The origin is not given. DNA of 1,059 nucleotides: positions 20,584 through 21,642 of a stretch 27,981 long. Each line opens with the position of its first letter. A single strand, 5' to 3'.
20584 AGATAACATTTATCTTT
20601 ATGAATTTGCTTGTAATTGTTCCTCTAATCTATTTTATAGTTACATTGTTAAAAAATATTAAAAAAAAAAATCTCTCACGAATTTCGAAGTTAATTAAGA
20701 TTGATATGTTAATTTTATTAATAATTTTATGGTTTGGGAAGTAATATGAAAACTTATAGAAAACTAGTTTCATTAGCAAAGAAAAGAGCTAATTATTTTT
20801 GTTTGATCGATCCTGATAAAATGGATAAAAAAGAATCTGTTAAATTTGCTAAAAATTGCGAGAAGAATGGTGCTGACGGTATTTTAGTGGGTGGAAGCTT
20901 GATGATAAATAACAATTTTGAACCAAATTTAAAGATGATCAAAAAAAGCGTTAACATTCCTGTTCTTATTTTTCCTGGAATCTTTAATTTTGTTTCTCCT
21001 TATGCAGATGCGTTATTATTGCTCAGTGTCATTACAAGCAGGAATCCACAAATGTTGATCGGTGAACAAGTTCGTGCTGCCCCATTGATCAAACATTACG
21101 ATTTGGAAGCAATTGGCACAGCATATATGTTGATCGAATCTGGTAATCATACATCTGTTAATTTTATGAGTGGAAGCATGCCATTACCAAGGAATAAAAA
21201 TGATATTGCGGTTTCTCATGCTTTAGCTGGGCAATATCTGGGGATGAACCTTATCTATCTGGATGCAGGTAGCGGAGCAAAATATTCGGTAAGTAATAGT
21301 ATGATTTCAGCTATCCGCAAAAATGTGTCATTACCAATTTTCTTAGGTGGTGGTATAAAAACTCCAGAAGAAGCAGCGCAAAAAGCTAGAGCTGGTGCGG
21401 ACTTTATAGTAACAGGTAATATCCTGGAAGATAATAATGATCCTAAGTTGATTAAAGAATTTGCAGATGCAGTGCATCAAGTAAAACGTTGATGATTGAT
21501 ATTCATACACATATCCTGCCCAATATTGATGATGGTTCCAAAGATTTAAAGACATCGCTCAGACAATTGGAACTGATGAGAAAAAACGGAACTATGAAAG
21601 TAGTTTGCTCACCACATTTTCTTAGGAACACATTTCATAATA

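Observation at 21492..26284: Six uncharacterised genes tightly packed behind the GGGPS gene: a candidate ether-lipid tailoring/export module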

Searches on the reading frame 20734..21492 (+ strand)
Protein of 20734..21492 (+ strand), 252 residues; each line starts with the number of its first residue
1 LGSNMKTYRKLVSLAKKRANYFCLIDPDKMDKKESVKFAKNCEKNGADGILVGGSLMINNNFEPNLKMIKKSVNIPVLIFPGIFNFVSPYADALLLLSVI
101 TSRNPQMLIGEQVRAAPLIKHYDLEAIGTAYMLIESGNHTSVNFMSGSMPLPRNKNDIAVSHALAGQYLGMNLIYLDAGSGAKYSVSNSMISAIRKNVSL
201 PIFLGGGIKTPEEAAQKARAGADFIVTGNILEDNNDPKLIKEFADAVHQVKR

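Call 5: search_protein_families(library=pfam, proteins=[window:20734-21492:+], max_evalue=0.01)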
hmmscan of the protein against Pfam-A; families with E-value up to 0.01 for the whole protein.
window:20734-21492:+ (252 aa): 8 families
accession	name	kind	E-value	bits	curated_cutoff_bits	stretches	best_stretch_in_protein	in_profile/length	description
PF01884.23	PcrB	-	1.6e-45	155.8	23.9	1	18-245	7-224/226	PcrB family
PF00977.27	His_biosynth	-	2.4e-08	34.1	23.6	1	179-248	53-120/228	Histidine biosynthesis protein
PF05690.20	ThiG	-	0.00011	22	23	1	180-247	155-224/247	Thiazole biosynthesis protein ThiG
PF00290.26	Trp_syntA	-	0.00073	19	27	0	188-231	187-229/259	Tryptophan synthase alpha chain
PF04131.20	NanE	-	0.001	18.8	27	0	170-246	64-143/192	Putative N-acetylmannosamine-6-phosphate epimerase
PF01207.24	Dus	-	0.001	18.7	20.4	0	190-244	175-227/311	Dihydrouridine synthase (Dus)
PF01180.27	DHO_dh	-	0.0058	16.3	27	1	185-232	224-273/291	Dihydroorotate dehydrogenase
PF02581.23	TMP-TENI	-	0.0086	15.9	27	0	192-230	86-124/180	Thiamine monophosphate synthase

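Call 6: search_protein_families(library=ncbifam, proteins=[window:20734-21492:+], max_evalue=0.01)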
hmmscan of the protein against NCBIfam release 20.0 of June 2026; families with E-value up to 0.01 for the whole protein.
window:20734-21492:+ (252 aa): 30 families (the best 25 are shown)
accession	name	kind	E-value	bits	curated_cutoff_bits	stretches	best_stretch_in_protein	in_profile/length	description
NF003198.0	PRK04169.1-2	subfamily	8.5e-83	277.3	247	1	6-249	4-248/249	geranylgeranylglyceryl/heptaprenylglyceryl phosphate synthase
TIGR01769.1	GGGP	equivalog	4.3e-64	216.1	161.55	1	21-228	1-205/205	phosphoglycerol geranylgeranyltransferase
NF003201.0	PRK04169.1-5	equivalog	1.1e-53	182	388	1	14-249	16-244/253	phosphoglycerol geranylgeranyltransferase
NF003202.0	PRK04169.1-6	equivalog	5.4e-53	180.1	353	1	14-237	21-243/254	phosphoglycerol geranylgeranyltransferase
TIGR01768.1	GGGP-family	subfamily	1.3e-51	175.3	113.25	1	22-240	3-220/224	geranylgeranylglyceryl phosphate synthase family protein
NF003199.0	PRK04169.1-3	subfamily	3.9e-15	56.1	169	1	22-239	11-222/233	geranylgeranylglyceryl/heptaprenylglyceryl phosphate synthase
TIGR04146.1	GGGPS_Afulg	equivalog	6.1e-13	49.2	320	1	24-234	9-212/221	phosphoglycerol geranylgeranyltransferase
NF003197.1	PRK04169.1-1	equivalog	2e-09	37.6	260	1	25-235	13-216/228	heptaprenylglyceryl phosphate synthase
TIGR04147.1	GGGPS_Halobact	equivalog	1.4e-08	34.8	300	1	24-235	10-215/229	phosphoglycerol geranylgeranyltransferase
TIGR00735.1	hisF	equivalog_domain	4.1e-08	32.8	294.55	1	173-246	47-119/254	imidazole glycerol phosphate synthase subunit HisF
TIGR03572.1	WbuZ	equivalog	3.9e-07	29.7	299.7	1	173-245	47-118/232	glycosyl amidation-associated protein WbuZ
NF010112.0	PRK13585.1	equivalog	2.1e-06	27.5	243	1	171-249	48-123/241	1-(5-phosphoribosyl)-5-[(5-phosphoribosylamino)methylideneamino]imidazole-4-carboxamide isomerase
NF038364.1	AglZ_HisF2_fam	equivalog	3e-06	26.8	310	1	173-247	46-119/248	AglZ/HisF2 family acetamidino modification protein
NF005442.0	PRK07028.1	equivalog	3.4e-06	25.9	593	1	163-249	124-212/430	bifunctional hexulose-6-phosphate synthase/ribonuclease regulator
TIGR00007.1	TIGR00007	equivalog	4.8e-05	23.1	228.95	1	176-247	50-118/231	1-(5-phosphoribosyl)-5-[(5-phosphoribosylamino)methylideneamino]imidazole-4-carboxamide isomerase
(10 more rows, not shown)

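Call 12: find_related_loci(query=window:20746-21492:+, collection=genome_contigs, flank=10000)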
Query window:20746-21492:+ (248 aa) in genome_contigs; peptide patterns used: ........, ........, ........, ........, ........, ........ (x = any residue, [..] = any of these).
109 stretches matched a pattern; 62 encode a relative of the query (tblastn E <= 1e-3); 62 distinct loci.
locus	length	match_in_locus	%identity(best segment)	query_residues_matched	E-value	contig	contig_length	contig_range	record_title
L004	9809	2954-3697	83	1-248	7e-138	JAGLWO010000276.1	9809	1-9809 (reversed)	MAG: Candidatus Cloacimonadota bacterium isolate RS_12_26 ZL285.bin.26.fa_276, whole genome shotgun sequence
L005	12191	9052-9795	83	1-248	1e-137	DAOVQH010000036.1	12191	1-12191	MAG TPA_asm: Candidatus Cloacimonadota bacterium isolate CSMAG_1570 CSMAG_1570_k141_1203660_length_12191_cov_65.0000, wh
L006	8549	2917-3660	81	1-248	4e-137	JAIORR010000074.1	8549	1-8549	MAG: Candidatus Cloacimonadota bacterium isolate SMBSF23 20074_Bin_4_contigs_1_c_000000000937, whole genome shotgun sequ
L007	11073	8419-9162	81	1-248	3e-135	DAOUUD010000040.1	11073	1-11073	MAG TPA_asm: Candidatus Cloacimonadota bacterium isolate CSMAG_814 CSMAG_814_k141_420476_length_11073_cov_10.0000, whole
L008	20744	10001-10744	80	1-248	1e-134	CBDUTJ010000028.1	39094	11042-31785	MAG TPA_asm: uncultured bacterium isolate SRR22302360_binner13_Refined_49 genome assembly, contig: ERZ25073602.142, whol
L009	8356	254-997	78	1-248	5e-135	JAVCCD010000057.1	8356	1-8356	MAG: Candidatus Tenebribacter mawsonii isolate MAG_3300035698_1174 Ga0374944_065320, whole genome shotgun sequence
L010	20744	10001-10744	81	1-248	5e-134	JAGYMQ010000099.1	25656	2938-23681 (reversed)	MAG: Candidatus Cloacimonadota bacterium isolate M55B123 k51_3641531_flag_1_multi_351.9872_len_25656, whole genome shotg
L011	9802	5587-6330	80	1-248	4e-134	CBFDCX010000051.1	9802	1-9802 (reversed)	MAG TPA_asm: uncultured bacterium isolate SRR26215684_binner13_Refined_72 genome assembly, contig: ERZ25073497.3386, who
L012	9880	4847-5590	79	1-248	6e-134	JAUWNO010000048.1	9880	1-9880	MAG: Armatimonadota bacterium isolate CSMAG_2426 CSMAG_2426_k141_80001_length_9880_cov_7.6744, whole genome shotgun sequ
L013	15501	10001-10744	77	1-248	3e-133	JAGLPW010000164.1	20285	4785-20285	MAG: Candidatus Cloacimonadota bacterium isolate RS_8_23 ROV157_8.bin.23.fa_164, whole genome shotgun sequence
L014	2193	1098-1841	77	1-248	5e-142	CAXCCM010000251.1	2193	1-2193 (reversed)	MAG TPA_asm: uncultured bacterium isolate SRR3724644_metabat2_40 genome assembly, contig: ERZ4200978.16905, whole genome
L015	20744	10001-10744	77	1-248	2e-133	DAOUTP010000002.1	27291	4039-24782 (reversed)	MAG TPA_asm: Candidatus Cloacimonadota bacterium isolate CSMAG_800 CSMAG_800_k141_192522_length_27291_cov_16.5538, whole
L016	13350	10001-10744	79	1-248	2e-133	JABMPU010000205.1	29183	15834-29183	MAG: Armatimonadota bacterium isolate bin.262 k141_6783663, whole genome shotgun sequence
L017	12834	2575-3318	78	1-248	5e-133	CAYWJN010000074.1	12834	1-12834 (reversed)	MAG TPA_asm: uncultured Candidatus Cloacimonadota bacterium isolate binchicken_co65_20 genome assembly, contig: NODE_194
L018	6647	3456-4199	78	1-248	7e-133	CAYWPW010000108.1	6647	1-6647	MAG TPA_asm: uncultured Candidatus Cloacimonadota bacterium isolate binchicken_co47_198 genome assembly, contig: NODE_93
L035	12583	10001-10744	77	1-248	9e-124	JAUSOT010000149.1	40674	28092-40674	MAG: Candidatus Cloacimonadales bacterium isolate E21_maxbin.083 E21_k141_24124, whole genome shotgun sequence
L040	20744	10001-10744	74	1-248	8e-120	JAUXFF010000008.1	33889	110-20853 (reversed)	MAG: Candidatus Cloacimonadota bacterium isolate CSMAG_2896 CSMAG_2896_k117_4609101_length_33889_cov_22.9655, whole geno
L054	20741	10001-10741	62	2-248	3e-107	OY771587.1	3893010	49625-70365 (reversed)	MAG: Candidatus Cloacimonadales bacterium isolate 1252d336-4e06-4a70-9fd9-88bc0735b540 genome assembly, chromosome: 1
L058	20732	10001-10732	57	4-247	2e-98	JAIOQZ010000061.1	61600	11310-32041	MAG: Candidatus Cloacimonadota bacterium isolate SMBSF05 20071_Bin_2_contigs_1_c_000000000090, whole genome shotgun sequ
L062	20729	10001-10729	47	5-246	4e-65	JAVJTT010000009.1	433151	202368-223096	MAG: Vicingaceae bacterium isolate B1-GNL1-06 k141_2045, whole genome shotgun sequence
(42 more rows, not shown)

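Call 23: search_protein_families(library=pfam, proteins=[L058:13627-14745:+, L058:15717-16526:+, L058:16674-17693:+, L058:8675-9685:+, L058:13385-13630:+, L054:9249-9830:+, L054:8570-9079:+, L054:14375-15514:+, L054:15573-15872:+, L058:19064-20428:+], max_evalue=0.001)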
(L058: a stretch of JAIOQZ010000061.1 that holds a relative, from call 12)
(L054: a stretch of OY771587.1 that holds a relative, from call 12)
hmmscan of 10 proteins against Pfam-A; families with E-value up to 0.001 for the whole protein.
L058:13627-14745:+ (372 aa): 12 families
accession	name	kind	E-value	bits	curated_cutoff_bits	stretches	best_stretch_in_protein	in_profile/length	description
PF04015.17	DUF362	-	1.8e-45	155.9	24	1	36-231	1-200/200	Domain of unknown function (DUF362)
PF00037.32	Fer4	-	1.1e-10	41.3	21.1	2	337-357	3-23/24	4Fe-4S binding domain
PF13484.11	Fer4_16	-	1.6e-08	35.7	30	1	315-343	1-30/66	4Fe-4S double cluster binding domain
PF12837.12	Fer4_6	-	4.9e-08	33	25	1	337-357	4-24/24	4Fe-4S binding domain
PF14697.11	Fer4_21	-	6.3e-08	33.1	35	1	312-332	37-58/59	4Fe-4S dicluster domain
PF12838.12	Fer4_7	-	2.9e-07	31.3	27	1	316-355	2-51/52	4Fe-4S dicluster domain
PF13237.11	Fer4_10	-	1.8e-06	28.2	25.5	1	335-354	2-21/53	4Fe-4S dicluster domain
PF25160.1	LdpA_Fe-S-bd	-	4.5e-06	26.8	27.6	1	319-360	5-46/49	LdpA Fe-S cluster-binding domain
PF13187.11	Fer4_9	-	7.4e-06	26.3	27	1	315-356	1-51/52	4Fe-4S dicluster domain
PF12797.12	Fer4_2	-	1.2e-05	25.3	24.5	0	337-353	5-21/22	4Fe-4S binding domain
PF13746.11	Fer4_18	-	0.00042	20.9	27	1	313-353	58-96/114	4Fe-4S dicluster domain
PF12800.12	Fer4_4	-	0.00078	20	24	0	339-355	1-17/17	4Fe-4S binding domain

L058:15717-16526:+ (269 aa): 1 family
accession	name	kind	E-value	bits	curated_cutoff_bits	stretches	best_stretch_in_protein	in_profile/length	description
PF05050.19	Methyltransf_21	-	7.8e-06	26.5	22.7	1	84-245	1-167/173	Methyltransferase FkbM domain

L058:16674-17693:+ (339 aa): 1 family
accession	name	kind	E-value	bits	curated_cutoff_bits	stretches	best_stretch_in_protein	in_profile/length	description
PF13310.11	Virulence_RhuM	-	3e-107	358.1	33.7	1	64-310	1-250/252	Virulence protein RhuM family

L058:8675-9685:+ (336 aa): 2 families
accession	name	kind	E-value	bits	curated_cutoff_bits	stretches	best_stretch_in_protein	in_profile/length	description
PF02588.21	YitT_membrane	-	1.8e-47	161.8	24.3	1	31-260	2-204/205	Uncharacterised 5xTM membrane BCR, YitT family COG1284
PF10035.14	DUF2179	-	2.5e-21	75.7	22.8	1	266-320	1-55/55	Uncharacterized protein conserved in bacteria (DUF2179)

L058:13385-13630:+ (81 aa): 0 families

L054:9249-9830:+ (193 aa): 1 family
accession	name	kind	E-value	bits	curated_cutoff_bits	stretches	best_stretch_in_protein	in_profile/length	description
PF01797.21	Y1_Tnp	-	6.9e-11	42.8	23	1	95-174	37-121/121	Transposase IS200 like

L054:8570-9079:+ (169 aa): 4 families
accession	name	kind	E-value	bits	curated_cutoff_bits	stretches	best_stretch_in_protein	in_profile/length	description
PF00583.31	Acetyltransf_1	-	6e-14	52.8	20.7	1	44-143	13-110/116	Acetyltransferase (GNAT) family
PF13302.13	Acetyltransf_3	-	5.3e-12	47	25.4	1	11-149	9-137/138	Acetyltransferase (GNAT) domain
PF13508.13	Acetyltransf_7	-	2.2e-05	25.2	27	1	65-131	4-66/84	Acetyltransferase (GNAT) domain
PF13527.13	Acetyltransf_9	-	0.00046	20.6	25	1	66-128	43-108/127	Acetyltransferase (GNAT) domain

L054:14375-15514:+ (379 aa): 4 families
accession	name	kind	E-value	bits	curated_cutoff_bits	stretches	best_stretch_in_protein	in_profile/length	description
PF02518.31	HATPase_c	-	6.3e-12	46.4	26.4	1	270-371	2-109/111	Histidine kinase-, DNA gyrase B-, and HSP90-like ATPase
PF14501.12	HATPase_c_5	-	3.9e-05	24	22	1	274-359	6-91/102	GHKL domain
PF13426.13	PAS_9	-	0.0001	23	27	1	37-154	2-102/103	PAS domain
PF00989.32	PAS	-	0.00066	20.1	22.6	0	31-76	6-50/113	PAS fold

L054:15573-15872:+ (99 aa): 0 families

L058:19064-20428:+ (454 aa): 0 families

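Call 73: search_protein_families(library=pfam, proteins=[L062:9317-9958:+, L062:10737-11333:+, L062:11284-11847:+, L062:12030-14480:+, L062:7930-9246:-, L035:11150-11869:+, L040:12474-13484:+], max_evalue=0.001)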
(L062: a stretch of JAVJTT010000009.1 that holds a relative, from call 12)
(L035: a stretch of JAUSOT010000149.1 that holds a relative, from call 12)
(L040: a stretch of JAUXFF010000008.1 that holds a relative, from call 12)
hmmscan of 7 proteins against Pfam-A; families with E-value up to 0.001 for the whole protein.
L062:9317-9958:+ (213 aa): 1 family
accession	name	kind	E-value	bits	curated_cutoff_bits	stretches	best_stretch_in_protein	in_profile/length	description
PF01648.25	ACPS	-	1e-08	35.6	25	1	110-210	4-111/111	4'-phosphopantetheinyl transferase superfamily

L062:10737-11333:+ (198 aa): 1 family
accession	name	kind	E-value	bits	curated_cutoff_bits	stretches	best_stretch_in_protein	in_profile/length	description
PF04973.17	NMN_transporter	-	5.6e-52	176.7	27.3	1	16-193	1-175/175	Nicotinamide mononucleotide transporter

L062:11284-11847:+ (187 aa): 1 family
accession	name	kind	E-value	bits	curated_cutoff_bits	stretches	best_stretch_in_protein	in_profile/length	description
PF13521.12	AAA_28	-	1.8e-27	97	27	1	18-174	1-164/164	AAA domain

L062:12030-14480:+ (816 aa): 4 families
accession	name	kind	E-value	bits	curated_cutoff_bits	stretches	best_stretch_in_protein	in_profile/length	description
PF00593.30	TonB_dep_Rec_b-barrel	-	4.5e-24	86.5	27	1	337-775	21-436/436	TonB dependent receptor-like, beta-barrel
PF13715.12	CarbopepD_reg_2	-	6e-17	61.9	32.2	1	23-106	1-88/88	CarboxypepD_reg-like domain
PF07715.20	Plug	-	2.9e-13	50.7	23.9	1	113-221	3-106/107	TonB-dependent Receptor Plug Domain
PF13620.12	CarboxypepD_reg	-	8.2e-10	39.3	32.3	1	22-88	1-71/82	Carboxypeptidase regulatory-like domain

L062:7930-9246:- (438 aa): 6 families
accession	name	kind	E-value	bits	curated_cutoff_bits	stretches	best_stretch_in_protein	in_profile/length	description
PF05221.23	AdoHcyase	-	7e-141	469.1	25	2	11-147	2-138/299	S-adenosyl-L-homocysteine hydrolase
PF00670.27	AdoHcyase_NAD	-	5.8e-78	261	27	1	197-358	1-162/162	S-adenosyl-L-homocysteine hydrolase, NAD binding domain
PF02826.25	2-Hacid_dh_C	-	1e-07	32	25.1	1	216-306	33-127/178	D-isomer specific 2-hydroxyacid dehydrogenase, NAD binding domain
PF07991.19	KARI_N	-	3e-06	27.3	20.6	1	220-282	6-68/165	Acetohydroxy acid isomeroreductase, NADPH-binding domain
PF13241.12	NAD_binding_7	-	0.00012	23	22.1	1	218-310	6-96/104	Putative NAD(P)-binding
PF00208.27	ELFV_dehydrog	-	0.00083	19.6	23.4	0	206-297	19-111/241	Glutamate/Leucine/Phenylalanine/Valine dehydrogenase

L035:11150-11869:+ (239 aa): 2 families
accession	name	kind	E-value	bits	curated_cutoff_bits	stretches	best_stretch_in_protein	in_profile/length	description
PF00481.26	PP2C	-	4.4e-09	36.8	20.3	1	11-159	9-154/255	Protein phosphatase 2C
PF13672.11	PP2C_2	-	0.00012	22.1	24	1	42-196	25-179/209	Protein phosphatase 2C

L040:12474-13484:+ (336 aa): 10 families
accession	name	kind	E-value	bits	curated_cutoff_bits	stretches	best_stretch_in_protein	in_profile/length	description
PF01370.27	Epimerase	-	1e-35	123.7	20.9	1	5-225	1-227/240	NAD dependent epimerase/dehydratase family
PF16363.11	GDP_Man_Dehyd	-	3.4e-22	79.8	27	1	6-253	1-267/332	GDP-mannose 4,6 dehydratase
PF07993.18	NAD_binding_4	-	1.2e-20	74.2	20.1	2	58-182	80-210/258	Male sterility protein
PF01073.25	3Beta_HSD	-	2.1e-20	73.3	22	1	6-215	1-221/280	3-beta hydroxysteroid dehydrogenase/isomerase family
PF04321.23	RmlD_sub_bind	-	5.4e-15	55.7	27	1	3-248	1-227/287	RmlD substrate binding domain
PF13460.12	NAD_binding_10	-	2.6e-11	44.1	27.2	1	9-172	1-144/184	NAD(P)H-binding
PF05368.20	NmrA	-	5.4e-10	39.8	27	1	3-97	3-86/298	NmrA-like family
PF02719.21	Polysacc_synt_2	-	1.1e-08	35.1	20.2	1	5-120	1-128/293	Polysaccharide biosynthesis protein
PF00106.31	adh_short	-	2.5e-06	27.6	26.6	1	5-105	3-119/195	short chain dehydrogenase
PF08659.16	KR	-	0.00018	21.9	22.6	1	5-124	3-140/180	KR domain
